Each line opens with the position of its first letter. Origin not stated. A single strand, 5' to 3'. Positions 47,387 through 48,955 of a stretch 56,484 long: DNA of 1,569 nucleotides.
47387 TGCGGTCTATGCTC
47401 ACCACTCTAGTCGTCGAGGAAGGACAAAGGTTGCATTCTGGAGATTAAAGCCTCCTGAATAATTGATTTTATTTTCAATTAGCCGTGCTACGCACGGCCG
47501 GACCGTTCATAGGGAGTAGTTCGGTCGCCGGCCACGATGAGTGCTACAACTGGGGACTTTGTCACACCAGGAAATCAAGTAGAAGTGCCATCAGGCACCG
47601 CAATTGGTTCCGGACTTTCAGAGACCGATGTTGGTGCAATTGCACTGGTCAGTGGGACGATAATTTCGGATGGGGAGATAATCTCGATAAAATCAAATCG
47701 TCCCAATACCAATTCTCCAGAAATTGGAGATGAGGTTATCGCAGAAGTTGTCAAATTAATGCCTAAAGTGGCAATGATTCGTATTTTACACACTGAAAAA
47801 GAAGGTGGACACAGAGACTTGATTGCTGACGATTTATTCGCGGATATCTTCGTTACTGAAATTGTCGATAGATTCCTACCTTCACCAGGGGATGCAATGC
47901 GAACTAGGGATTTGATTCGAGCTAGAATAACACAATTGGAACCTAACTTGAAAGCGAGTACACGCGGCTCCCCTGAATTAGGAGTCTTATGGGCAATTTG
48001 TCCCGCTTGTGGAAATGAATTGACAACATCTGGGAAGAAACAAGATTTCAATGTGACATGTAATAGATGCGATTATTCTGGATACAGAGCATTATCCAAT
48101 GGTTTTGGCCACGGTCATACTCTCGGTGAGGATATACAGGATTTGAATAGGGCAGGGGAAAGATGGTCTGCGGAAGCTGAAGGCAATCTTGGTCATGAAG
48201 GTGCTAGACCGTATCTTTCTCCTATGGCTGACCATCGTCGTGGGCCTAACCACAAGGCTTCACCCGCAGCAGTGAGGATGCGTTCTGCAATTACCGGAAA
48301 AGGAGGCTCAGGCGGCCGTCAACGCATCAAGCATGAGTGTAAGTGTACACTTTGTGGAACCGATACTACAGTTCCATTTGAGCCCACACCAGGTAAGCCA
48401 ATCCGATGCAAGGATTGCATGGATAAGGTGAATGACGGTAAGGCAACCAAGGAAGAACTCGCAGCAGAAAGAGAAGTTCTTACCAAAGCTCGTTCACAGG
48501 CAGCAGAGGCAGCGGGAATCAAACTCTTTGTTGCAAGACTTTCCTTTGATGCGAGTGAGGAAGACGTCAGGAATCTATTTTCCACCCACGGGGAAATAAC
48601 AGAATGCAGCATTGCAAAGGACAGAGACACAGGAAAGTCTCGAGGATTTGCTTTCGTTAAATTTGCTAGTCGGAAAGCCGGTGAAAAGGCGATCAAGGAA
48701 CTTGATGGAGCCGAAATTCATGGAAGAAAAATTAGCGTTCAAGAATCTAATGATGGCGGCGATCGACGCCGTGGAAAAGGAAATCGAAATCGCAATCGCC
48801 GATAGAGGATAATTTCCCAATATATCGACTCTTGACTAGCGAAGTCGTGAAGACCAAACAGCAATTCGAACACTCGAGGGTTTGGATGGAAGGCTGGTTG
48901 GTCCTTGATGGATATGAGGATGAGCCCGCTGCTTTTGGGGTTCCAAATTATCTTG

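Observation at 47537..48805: Exosome cap protein Csl4 fused to a zinc knuckle, a textbook RRM and an RG tail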

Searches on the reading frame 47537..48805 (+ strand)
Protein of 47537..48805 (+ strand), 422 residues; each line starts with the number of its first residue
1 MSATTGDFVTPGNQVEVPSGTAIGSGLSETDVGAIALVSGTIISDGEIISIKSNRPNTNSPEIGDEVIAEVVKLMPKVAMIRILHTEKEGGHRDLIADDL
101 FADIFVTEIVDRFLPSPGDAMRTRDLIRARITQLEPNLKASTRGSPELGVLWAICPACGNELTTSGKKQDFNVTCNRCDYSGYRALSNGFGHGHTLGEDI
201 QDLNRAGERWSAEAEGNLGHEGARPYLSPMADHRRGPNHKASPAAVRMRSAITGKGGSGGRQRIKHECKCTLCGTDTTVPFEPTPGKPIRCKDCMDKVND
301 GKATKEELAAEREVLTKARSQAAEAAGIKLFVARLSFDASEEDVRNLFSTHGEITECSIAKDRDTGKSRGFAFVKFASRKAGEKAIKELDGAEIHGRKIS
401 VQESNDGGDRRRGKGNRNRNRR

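Call 3: search_protein_families(library=pfam, proteins=[window:47537-48805:+], max_evalue=1)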
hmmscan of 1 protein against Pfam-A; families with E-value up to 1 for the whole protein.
window:47537-48805:+ (422 aa): 12 families
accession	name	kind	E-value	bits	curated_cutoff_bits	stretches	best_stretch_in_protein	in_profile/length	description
PF00076.28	RRM_1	-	1.7e-20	73.1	20.7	1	330-399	1-69/70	RNA recognition motif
PF23477.1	zf_Tbcl_2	-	9.6e-10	38.4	27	1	264-297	2-35/37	Probable treble clef zinc finger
PF24042.1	DUF7351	-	0.0017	18.6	31.2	1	155-210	4-56/177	Domain of unknown function (DUF7351)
PF23783.1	Zn_ribbon_TiaS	-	0.0023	18.1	27.3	1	154-181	3-28/41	TiaS C-terminal zinc ribbon domain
PF16842.11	RRM_occluded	-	0.0048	17.2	30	1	340-404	14-73/79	Occluded RNA-recognition motif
PF13893.12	RRM_5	-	0.0064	16.6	27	1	330-405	29-100/125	RNA recognition motif. (a.k.a. RRM, RBD, or RNP domain)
PF11608.14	RRM_MARF1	-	0.02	15.5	27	1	365-406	38-79/89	MARF1, RNA recognition motif 1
PF02150.21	Zn_ribbon_RPB9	-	0.03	14.6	25.2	1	155-180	4-29/36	RNA polymerases M/15 Kd subunit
PF14354.12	Lar_restr_allev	-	0.079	13.7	28.6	0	155-180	6-33/58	Restriction alleviation protein Lar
PF12773.13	DZR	-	0.12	13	27.3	1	153-181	13-33/45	Double zinc ribbon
PF14605.12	Nup35_RRM_2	-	0.14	12.5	27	1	341-385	14-52/53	Nup53/35/40-type RNA recognition motif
PF06827.20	zf-FPG_IleRS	-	0.95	9.8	21.3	1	155-178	4-27/30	Zinc finger found in FPG and IleRS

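Call 4: search_protein_families(library=ncbifam, proteins=[window:47537-48805:+], max_evalue=1)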
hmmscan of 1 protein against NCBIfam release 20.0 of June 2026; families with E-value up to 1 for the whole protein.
window:47537-48805:+ (422 aa): 13 families
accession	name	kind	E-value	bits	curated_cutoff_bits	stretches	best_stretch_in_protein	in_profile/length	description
NF058537.1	Rbp_regulator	equivalog_domain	2.2e-23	82.4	100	1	330-405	2-77/79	RNA-binding regulator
NF034126.3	PRK09521.1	equivalog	2.4e-23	82.9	90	1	7-190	1-178/180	exosome complex RNA-binding protein Csl4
TIGR01622.1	SF-CC1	subfamily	9.7e-19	67.7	231.65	1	320-409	212-301/500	splicing factor, CC1-like family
TIGR01642.1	U2AF_lg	subfamily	1.6e-12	46.7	310.3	1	320-405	289-374/510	U2 snRNP auxilliary factor, large subunit, splicing factor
TIGR01628.1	PABP-1234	subfamily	1.9e-12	47.1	497.1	1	309-403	269-360/595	polyadenylate binding protein, human types 1, 2, 3, 4 family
TIGR01659.1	sex-lethal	subfamily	4.8e-12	46.2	486.2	1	321-410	101-190/346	sex-lethal family splicing factor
TIGR04272.1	cxxc_cxxc_Mbark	domain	1.9e-10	40.3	36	1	263-297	1-35/37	CxxC-x17-CxxC domain-containing protein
TIGR01661.1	ELAV_HUD_SF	subfamily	3.2e-10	40.1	279.1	1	330-401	6-77/351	ELAV/HuD family splicing factor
TIGR01648.1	hnRNP-R-Q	subfamily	7.3e-09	34.9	317.85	1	325-403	56-134/577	hnRNP-R, Q splicing factor family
TIGR01645.1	half-pint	subfamily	2.2e-08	33.4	443.95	1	325-396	198-269/607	poly-U binding splicing factor, half-pint family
TIGR01649.1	hnRNP-L_PTB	subfamily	0.0086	15.1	287.4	1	321-405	292-372/493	hnRNP-L/PTB/hephaestus splicing factor family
NF047912.1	ECs_2282_CxxC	subfamily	0.049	13.5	37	1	155-180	5-35/60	ECs_2282 family putative zinc-binding protein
NF008057.0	PRK10791.1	equivalog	0.18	11.6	297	0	63-101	118-156/164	peptidylprolyl isomerase B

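Call 5: find_homologous_proteins(query=window:47537-48805:+, max_evalue=0.001)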
Query window:47537-48805:+ (422 aa): 289 proteins with E <= 0.001 among 8000 candidates; the best 120 are listed.
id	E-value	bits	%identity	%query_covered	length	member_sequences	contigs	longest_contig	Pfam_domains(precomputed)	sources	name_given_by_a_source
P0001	8.5e-281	949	100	100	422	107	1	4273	PF00076.29,PF23477.2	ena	-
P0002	3.1e-278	941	99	100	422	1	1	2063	PF00076.29,PF23477.2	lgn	-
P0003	8.7e-278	939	99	100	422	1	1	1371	PF00076.29,PF23477.2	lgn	-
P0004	1.2e-277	939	99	100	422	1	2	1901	PF00076.29,PF23477.2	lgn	-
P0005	3.1e-277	937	99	100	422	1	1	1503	PF00076.29,PF23477.2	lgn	-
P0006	5.1e-276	933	99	99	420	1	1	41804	PF00076.29,PF23477.2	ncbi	-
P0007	1.0e-266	903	95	96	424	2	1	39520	PF00076.29,PF23477.2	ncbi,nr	ncbi:MAG: hypothetical protein CMB18_04280 [Euryarchaeota archaeon]|nr:hypothetical protein [Euryarc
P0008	2.1e-246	836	87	96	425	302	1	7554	PF00076.29,PF23477.2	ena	-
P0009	1.3e-244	830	95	88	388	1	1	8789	PF00076.29,PF23477.2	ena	-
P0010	3.6e-244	829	86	96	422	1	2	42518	PF00076.29,PF23477.2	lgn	-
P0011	6.5e-244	828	86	96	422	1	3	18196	PF00076.29,PF23477.2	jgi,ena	-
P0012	7.5e-244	828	86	96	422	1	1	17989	PF00076.29,PF23477.2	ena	-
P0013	1.2e-243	827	86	96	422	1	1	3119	PF00076.29,PF23477.2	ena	-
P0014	1.5e-243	827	86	96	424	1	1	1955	PF00076.29,PF23477.2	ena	-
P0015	2.0e-243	826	86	96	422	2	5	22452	PF00076.29,PF23477.2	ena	-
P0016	2.0e-243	826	86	96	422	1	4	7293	PF00076.29,PF23477.2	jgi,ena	-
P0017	3.0e-243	826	86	96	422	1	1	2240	PF00076.29,PF23477.2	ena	-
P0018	3.3e-243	825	86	96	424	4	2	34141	PF00076.29,PF23477.2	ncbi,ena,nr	ncbi:MAG: CxxC-x17-CxxC domain-containing protein [Candidatus Thermoplasmatota archaeon]|nr:CxxC-x17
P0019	1.2e-242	824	86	96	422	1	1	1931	PF00076.29,PF23477.2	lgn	-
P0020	3.2e-242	822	85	100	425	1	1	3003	PF00076.29,PF23477.2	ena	-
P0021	3.3e-242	822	87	96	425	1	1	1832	PF00076.29,PF23477.2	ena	-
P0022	3.6e-242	822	85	96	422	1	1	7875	PF00076.29,PF23477.2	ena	-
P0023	5.9e-242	821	86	96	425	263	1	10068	PF00076.29,PF23477.2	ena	-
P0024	7.6e-242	821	85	96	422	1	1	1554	PF00076.29,PF23477.2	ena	-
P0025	9.0e-242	821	86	96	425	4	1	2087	PF00076.29,PF23477.2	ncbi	-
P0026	9.2e-242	821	86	96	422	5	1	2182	PF00076.29,PF23477.2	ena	-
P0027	3.3e-241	819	86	96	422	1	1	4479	PF00076.29,PF23477.2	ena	-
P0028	3.5e-241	819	85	96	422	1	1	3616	PF00076.29,PF23477.2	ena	-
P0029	3.8e-241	819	85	96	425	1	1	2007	PF00076.29,PF23477.2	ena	-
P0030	4.2e-241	818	85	96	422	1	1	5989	PF00076.29,PF23477.2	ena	-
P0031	5.4e-241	818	86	96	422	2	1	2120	PF00076.29,PF23477.2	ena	-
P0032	5.9e-241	818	86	96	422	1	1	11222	PF00076.29,PF23477.2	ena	-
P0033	7.4e-241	818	84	100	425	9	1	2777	PF00076.29,PF23477.2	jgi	-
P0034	1.5e-240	817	84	100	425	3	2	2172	PF00076.29,PF23477.2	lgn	-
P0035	1.7e-240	816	85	96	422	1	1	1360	PF00076.29,PF23477.2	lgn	-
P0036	4.4e-240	815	85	96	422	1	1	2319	PF00076.29,PF23477.2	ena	-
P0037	1.4e-239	813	86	96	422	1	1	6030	PF00076.29,PF23477.2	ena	-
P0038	7.4e-239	811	85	96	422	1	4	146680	PF00076.29,PF23477.2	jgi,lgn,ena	-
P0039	5.7e-236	802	84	96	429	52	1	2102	PF00076.29,PF23477.2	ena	-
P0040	7.6e-235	798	83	96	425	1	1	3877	PF00076.29,PF23477.2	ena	-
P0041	7.5e-234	795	83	96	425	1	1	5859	PF00076.29,PF23477.2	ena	-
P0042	7.7e-233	791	83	96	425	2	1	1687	PF00076.29,PF23477.2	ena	-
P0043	1.2e-231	787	82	96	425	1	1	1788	PF00076.29,PF23477.2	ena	-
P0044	1.6e-226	770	81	96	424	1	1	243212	PF00076.29,PF23477.2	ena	-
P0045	1.8e-226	770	81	96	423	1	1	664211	PF00076.29,PF23477.2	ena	-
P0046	6.3e-225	765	81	96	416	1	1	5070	PF00076.29,PF23477.2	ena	-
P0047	5.2e-220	749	77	96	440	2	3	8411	PF00076.29,PF23477.2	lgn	-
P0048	6.1e-219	745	77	96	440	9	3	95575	PF00076.29,PF23477.2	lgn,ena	-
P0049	8.5e-217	738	99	78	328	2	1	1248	PF00076.29,PF23477.2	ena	-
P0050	1.8e-214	731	77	96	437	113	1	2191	PF00076.29,PF23477.2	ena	-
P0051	5.8e-206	703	83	87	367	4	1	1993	PF00076.29,PF23477.2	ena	-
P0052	5.1e-205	700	73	96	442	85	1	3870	PF00076.29,PF23477.2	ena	-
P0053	1.6e-203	695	88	79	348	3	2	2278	PF00076.29,PF23477.2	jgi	jgi:CxxC-x17-CxxC domain-containing protein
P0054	1.2e-202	692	72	96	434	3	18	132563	PF13893.13,PF00076.29,PF23477.2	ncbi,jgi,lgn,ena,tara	tara:strand:+ start:82163 stop:83467 length:1305 start_codon:yes stop_codon:yes gene_type:complete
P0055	2.2e-199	681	70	96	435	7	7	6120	PF00076.29,PF23477.2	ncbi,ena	-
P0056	4.0e-196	670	83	82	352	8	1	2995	PF23477.2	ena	-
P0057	1.1e-188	646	68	96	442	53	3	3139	PF00076.29,PF23477.2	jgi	jgi:CxxC-x17-CxxC domain-containing protein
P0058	1.6e-174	599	89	68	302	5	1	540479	PF00076.29,PF23477.2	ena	-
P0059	1.4e-171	589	82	73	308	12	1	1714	PF23477.2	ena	-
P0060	1.1e-168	580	61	97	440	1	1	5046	PF00076.29,PF23477.2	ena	-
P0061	1.2e-168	580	61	97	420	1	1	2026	PF00076.29,PF23477.2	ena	-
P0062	3.8e-168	578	60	97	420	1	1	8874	PF00076.29,PF23477.2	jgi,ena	-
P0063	4.6e-168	578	60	97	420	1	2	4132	PF00076.29,PF23477.2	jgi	-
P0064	5.5e-168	578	61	96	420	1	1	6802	PF00076.29,PF23477.2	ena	-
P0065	6.7e-168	577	61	96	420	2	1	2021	PF00076.29,PF23477.2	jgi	-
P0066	8.6e-168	577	61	96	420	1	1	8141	PF00076.29,PF23477.2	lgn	-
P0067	1.2e-167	577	61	96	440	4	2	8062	PF00076.29,PF23477.2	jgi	-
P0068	1.9e-167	576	62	97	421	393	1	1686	PF00076.29,PF23477.2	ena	-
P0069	2.1e-167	576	62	96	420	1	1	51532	PF00076.29,PF23477.2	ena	-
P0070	2.6e-167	575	60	97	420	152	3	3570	PF00076.29,PF23477.2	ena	-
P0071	1.4e-166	573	61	96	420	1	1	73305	PF00076.29,PF23477.2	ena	-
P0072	1.8e-166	573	61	97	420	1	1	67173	PF00076.29,PF23477.2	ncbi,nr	ncbi:MAG: hypothetical protein CMA47_04795 [Euryarchaeota archaeon]|nr:hypothetical protein [Euryarc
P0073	1.7e-165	569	62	96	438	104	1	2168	PF00076.29,PF23477.2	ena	-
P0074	3.1e-165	569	60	97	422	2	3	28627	PF00076.29,PF23477.2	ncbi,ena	ncbi:MAG: CxxC-x17-CxxC domain-containing protein [Candidatus Thalassarchaeum sp.]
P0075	1.4e-164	566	60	96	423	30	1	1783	PF00076.29,PF23477.2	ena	-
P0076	1.8e-164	566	60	96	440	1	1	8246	PF00076.29,PF23477.2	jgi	-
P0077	1.8e-164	566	60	96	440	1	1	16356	PF00076.29,PF23477.2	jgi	-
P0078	2.2e-164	566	61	97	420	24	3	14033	PF00076.29,PF23477.2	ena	-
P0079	2.8e-164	565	60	96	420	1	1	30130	PF00076.29,PF24042.2,PF23477.2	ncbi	-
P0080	3.3e-164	565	60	96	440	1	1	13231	PF00076.29,PF23477.2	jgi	-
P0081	3.6e-164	565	60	96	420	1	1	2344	PF00076.29,PF24042.2,PF23477.2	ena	-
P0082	7.9e-164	564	60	97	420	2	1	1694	PF00076.29,PF23477.2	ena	-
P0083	9.6e-164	564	60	96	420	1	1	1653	PF00076.29,PF23477.2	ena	-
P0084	1.0e-163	564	60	97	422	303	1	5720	PF00076.29,PF23477.2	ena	-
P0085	1.9e-163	563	60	96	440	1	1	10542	PF00076.29,PF23477.2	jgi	-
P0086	2.3e-163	562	60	96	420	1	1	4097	PF00076.29,PF24042.2,PF23477.2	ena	-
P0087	2.4e-163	562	60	96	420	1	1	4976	PF00076.29,PF23477.2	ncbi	-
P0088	2.8e-163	562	60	96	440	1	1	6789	PF00076.29,PF23477.2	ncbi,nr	ncbi:MAG: hypothetical protein CMA88_02440 [Euryarchaeota archaeon]|nr:hypothetical protein [Euryarc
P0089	3.4e-163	562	60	96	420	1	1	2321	PF00076.29,PF23477.2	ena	-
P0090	7.0e-163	561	59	99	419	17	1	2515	PF00076.29,PF24042.2,PF23477.2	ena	-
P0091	5.3e-161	555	59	100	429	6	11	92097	PF00076.29,PF23477.2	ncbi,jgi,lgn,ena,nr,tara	ncbi:MAG: exosome complex RNA-binding protein Csl4 [Candidatus Poseidoniales archaeon]|jgi:cold-indu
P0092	1.1e-160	554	59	97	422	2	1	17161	PF00076.29,PF23477.2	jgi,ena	jgi:CxxC-x17-CxxC domain-containing protein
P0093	1.3e-160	553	59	97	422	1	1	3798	PF00076.29,PF23477.2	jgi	-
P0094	7.3e-160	551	59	97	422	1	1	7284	PF00076.29,PF23477.2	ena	-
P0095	8.9e-160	551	59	97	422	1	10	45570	PF00076.29,PF23477.2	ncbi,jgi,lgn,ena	ncbi:MAG: CxxC-x17-CxxC domain-containing protein [Candidatus Poseidoniia archaeon]|jgi:CxxC-x17-Cxx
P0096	1.1e-159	550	59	97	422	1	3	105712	PF00076.29,PF23477.2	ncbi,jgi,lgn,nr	ncbi:MAG: hypothetical protein CXT65_00785 [Methanobacteriota archaeon]|nr:MAG: hypothetical protein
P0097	3.7e-159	549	59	97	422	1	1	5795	PF00076.29,PF23477.2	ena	-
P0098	1.4e-158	547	58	100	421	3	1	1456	PF00076.29,PF23477.2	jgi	jgi:cold-inducible RNA-binding protein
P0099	1.6e-158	547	58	97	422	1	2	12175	PF00076.29,PF23477.2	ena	-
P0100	1.6e-158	546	58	97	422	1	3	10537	PF00076.29,PF23477.2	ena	-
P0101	1.9e-158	546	58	97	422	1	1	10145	PF00076.29,PF23477.2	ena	-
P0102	2.2e-158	546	58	97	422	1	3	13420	PF00076.29,PF23477.2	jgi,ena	jgi:CxxC-x17-CxxC domain-containing protein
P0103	3.1e-158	546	58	100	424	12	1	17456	PF00076.29,PF23477.2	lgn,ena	-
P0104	3.7e-158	545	60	96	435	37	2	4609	PF00076.29,PF23477.2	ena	-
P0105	4.6e-158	545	59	100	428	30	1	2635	PF00076.29,PF23477.2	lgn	-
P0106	6.0e-158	545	59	100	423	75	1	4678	PF00076.29,PF23477.2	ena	-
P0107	8.1e-158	544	58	97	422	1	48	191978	PF00076.29,PF23477.2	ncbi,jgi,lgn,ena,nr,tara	ncbi:MAG: hypothetical protein OSB22_03010 [Candidatus Poseidoniales archaeon]|jgi:CxxC-x17-CxxC dom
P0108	9.5e-158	544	58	97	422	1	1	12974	PF00076.29,PF23477.2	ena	-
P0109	1.1e-157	544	58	97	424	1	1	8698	PF00076.29,PF23477.2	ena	-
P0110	1.1e-157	544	58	97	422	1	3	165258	PF00076.29,PF23477.2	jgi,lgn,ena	-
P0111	1.1e-157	544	58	97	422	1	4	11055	PF00076.29,PF23477.2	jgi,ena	-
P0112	1.3e-157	544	58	97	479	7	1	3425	PF00076.29,PF23477.2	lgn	-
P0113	2.2e-157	543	59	100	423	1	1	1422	PF00076.29,PF23477.2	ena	-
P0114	3.1e-157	542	59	100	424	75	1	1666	PF00076.29,PF23477.2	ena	-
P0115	6.1e-157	541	58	97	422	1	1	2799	PF00076.29,PF23477.2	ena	-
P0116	8.2e-157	541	58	100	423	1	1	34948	PF00076.29,PF23477.2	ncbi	-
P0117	1.5e-156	540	58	100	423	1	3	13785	PF00076.29,PF23477.2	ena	-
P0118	1.9e-156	540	58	100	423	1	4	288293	PF00076.29,PF23477.2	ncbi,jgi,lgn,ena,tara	tara:strand:+ start:1862 stop:3133 length:1272 start_codon:yes stop_codon:yes gene_type:complete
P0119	2.9e-156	539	59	98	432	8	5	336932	PF00076.29,PF23477.2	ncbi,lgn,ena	-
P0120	4.9e-156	538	60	97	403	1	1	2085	PF00076.29,PF23477.2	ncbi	-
